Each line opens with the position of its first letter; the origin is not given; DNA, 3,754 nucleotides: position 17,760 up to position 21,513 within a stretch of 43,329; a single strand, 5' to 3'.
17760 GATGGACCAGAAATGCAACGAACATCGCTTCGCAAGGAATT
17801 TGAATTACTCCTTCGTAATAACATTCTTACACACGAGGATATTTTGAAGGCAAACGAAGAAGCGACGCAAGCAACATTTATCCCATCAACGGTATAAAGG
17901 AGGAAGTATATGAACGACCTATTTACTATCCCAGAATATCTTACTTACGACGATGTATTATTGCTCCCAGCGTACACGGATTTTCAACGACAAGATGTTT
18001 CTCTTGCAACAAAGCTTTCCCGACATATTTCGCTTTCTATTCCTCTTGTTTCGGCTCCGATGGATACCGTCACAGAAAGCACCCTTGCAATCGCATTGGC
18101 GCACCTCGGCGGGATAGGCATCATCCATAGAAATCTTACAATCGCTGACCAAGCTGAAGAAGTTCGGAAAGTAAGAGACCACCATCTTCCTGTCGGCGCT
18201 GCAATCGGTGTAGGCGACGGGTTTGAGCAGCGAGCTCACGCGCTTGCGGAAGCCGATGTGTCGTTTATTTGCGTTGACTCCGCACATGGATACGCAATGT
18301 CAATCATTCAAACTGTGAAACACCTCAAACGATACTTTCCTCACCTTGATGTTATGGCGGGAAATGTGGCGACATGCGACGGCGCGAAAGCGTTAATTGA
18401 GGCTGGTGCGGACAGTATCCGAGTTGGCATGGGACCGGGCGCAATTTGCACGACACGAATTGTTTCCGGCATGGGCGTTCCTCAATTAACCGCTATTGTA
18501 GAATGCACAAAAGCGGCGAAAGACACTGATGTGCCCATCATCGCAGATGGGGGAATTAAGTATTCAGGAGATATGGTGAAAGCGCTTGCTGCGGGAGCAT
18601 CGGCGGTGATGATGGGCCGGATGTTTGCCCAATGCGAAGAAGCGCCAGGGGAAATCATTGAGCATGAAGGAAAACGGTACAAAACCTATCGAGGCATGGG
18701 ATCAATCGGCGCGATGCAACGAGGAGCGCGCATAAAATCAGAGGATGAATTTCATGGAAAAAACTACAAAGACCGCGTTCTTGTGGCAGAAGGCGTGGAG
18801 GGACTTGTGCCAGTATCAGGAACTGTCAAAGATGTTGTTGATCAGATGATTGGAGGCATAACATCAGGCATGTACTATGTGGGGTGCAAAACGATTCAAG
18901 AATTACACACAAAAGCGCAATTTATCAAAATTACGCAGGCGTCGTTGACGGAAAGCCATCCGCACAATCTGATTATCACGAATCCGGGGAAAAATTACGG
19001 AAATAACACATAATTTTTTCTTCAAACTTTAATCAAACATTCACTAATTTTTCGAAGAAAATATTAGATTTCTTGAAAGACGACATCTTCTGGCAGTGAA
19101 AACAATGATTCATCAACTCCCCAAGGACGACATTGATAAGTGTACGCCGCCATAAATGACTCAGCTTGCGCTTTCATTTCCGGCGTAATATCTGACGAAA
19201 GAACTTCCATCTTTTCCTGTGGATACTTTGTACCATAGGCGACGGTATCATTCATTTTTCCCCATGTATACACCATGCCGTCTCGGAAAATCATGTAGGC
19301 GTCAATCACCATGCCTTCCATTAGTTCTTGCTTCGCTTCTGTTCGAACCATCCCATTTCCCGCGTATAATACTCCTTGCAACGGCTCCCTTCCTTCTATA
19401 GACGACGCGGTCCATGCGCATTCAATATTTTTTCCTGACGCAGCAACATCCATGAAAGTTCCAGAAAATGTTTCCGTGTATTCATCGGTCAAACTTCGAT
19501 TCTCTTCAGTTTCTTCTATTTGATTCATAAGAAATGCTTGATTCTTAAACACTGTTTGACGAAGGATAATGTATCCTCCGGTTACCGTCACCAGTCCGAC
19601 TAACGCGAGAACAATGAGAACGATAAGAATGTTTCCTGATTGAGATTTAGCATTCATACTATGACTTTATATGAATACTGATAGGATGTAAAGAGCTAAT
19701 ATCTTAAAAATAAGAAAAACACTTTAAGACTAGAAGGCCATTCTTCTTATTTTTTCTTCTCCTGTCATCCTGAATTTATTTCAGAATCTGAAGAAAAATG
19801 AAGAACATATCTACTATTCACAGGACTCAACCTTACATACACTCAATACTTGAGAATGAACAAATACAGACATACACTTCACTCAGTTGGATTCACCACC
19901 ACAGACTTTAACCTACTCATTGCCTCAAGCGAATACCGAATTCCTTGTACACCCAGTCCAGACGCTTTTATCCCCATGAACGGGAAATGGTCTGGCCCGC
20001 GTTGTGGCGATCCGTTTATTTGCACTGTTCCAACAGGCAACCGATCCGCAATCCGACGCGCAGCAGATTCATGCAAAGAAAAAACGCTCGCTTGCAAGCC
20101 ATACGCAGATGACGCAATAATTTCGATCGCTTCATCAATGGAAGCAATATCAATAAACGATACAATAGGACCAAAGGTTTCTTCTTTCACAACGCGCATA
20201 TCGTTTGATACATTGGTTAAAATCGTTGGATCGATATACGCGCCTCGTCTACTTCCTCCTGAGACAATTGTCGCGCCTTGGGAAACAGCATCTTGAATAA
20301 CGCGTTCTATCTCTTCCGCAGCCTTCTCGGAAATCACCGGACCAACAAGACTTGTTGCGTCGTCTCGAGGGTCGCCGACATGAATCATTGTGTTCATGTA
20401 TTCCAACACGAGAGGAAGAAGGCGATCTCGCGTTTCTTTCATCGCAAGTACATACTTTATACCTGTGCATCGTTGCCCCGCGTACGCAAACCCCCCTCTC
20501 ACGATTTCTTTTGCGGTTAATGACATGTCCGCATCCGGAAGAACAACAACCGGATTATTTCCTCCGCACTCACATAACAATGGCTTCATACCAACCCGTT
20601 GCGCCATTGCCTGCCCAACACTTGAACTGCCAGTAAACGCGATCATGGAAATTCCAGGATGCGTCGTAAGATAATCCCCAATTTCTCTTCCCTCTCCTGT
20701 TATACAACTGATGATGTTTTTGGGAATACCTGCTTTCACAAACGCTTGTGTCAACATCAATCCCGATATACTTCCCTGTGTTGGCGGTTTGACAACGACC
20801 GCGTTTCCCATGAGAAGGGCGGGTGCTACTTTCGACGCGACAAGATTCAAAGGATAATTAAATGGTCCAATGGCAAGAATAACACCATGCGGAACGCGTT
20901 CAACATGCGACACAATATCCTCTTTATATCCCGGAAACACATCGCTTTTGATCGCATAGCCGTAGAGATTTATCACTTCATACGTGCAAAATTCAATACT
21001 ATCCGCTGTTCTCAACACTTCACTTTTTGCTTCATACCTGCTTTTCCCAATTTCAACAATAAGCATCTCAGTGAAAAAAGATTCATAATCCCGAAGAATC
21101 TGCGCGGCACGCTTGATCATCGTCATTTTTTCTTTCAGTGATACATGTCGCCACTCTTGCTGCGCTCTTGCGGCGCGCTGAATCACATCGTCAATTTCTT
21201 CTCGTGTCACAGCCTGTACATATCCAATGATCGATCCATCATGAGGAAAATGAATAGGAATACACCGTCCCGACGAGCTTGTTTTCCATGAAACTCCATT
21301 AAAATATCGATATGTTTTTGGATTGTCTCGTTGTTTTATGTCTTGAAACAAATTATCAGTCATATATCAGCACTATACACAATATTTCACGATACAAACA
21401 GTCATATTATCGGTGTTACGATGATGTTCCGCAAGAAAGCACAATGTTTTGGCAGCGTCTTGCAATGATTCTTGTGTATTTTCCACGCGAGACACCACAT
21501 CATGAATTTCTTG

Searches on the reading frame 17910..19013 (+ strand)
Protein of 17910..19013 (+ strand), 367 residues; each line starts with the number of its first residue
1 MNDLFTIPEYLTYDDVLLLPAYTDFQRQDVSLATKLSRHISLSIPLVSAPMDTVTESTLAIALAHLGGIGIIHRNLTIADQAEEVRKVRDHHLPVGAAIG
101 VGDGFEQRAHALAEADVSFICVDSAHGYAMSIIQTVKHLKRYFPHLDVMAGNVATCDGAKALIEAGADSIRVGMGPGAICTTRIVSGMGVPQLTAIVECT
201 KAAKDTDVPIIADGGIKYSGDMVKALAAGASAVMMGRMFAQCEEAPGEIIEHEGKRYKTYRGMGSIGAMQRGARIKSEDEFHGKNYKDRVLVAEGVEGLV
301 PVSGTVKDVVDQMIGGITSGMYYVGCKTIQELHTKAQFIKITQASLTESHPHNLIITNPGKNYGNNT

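Call 12: search_protein_families(library=pfam, proteins=[window:17910-19013:+], max_evalue=0.001)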
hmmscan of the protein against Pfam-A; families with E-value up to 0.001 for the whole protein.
window:17910-19013:+ (367 aa): 6 families
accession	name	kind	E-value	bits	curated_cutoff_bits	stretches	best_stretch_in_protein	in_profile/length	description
PF00478.31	IMPDH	-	5.1e-141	470.1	25.6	1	11-352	2-345/345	IMP dehydrogenase / GMP reductase domain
PF01070.24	FMN_dh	-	1.4e-12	47.8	24.9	1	147-241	220-307/350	FMN-dependent dehydrogenase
PF03060.21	NMO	-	1.2e-11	45.1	28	1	93-248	90-234/331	Nitronate monooxygenase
PF01645.23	Glu_synthase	-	3.8e-06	26.8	20.4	1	155-237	216-305/369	Conserved region in glutamate synthase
PF05690.20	ThiG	-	0.0002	21.2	23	0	159-243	137-211/247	Thiazole biosynthesis protein ThiG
PF01180.27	DHO_dh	-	0.00071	19.3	27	1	200-238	233-271/291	Dihydroorotate dehydrogenase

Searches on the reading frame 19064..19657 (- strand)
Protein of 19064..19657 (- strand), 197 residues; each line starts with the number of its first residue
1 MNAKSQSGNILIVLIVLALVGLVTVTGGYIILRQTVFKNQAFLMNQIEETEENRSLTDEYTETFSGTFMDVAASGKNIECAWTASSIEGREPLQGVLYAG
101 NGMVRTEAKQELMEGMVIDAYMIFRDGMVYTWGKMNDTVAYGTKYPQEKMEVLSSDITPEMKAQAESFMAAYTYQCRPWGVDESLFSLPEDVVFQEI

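Call 12: search_protein_families(library=pfam, proteins=[window:19064-19657:-], max_evalue=0.001)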
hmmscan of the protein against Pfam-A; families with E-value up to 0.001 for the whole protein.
window:19064-19657:- (197 aa): 0 families

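Call 77: search_protein_families(library=pfam, proteins=[window:19064-19657:-], max_evalue=0.1)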
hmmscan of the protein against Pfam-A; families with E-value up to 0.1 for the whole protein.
window:19064-19657:- (197 aa): 1 family
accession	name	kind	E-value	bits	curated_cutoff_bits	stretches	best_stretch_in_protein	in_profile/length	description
PF13314.11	DUF4083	-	0.083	13.3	25.4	0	8-45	3-39/57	Domain of unknown function (DUF4083)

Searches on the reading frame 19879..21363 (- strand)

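Call 12: search_protein_families(library=pfam, proteins=[window:19879-21363:-], max_evalue=0.001)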
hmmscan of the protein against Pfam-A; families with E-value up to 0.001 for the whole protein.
window:19879-21363:- (494 aa): 1 family
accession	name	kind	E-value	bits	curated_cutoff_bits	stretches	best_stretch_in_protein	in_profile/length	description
PF00171.27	Aldedh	-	2.2e-137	458.8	23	1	26-488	1-461/461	Aldehyde dehydrogenase family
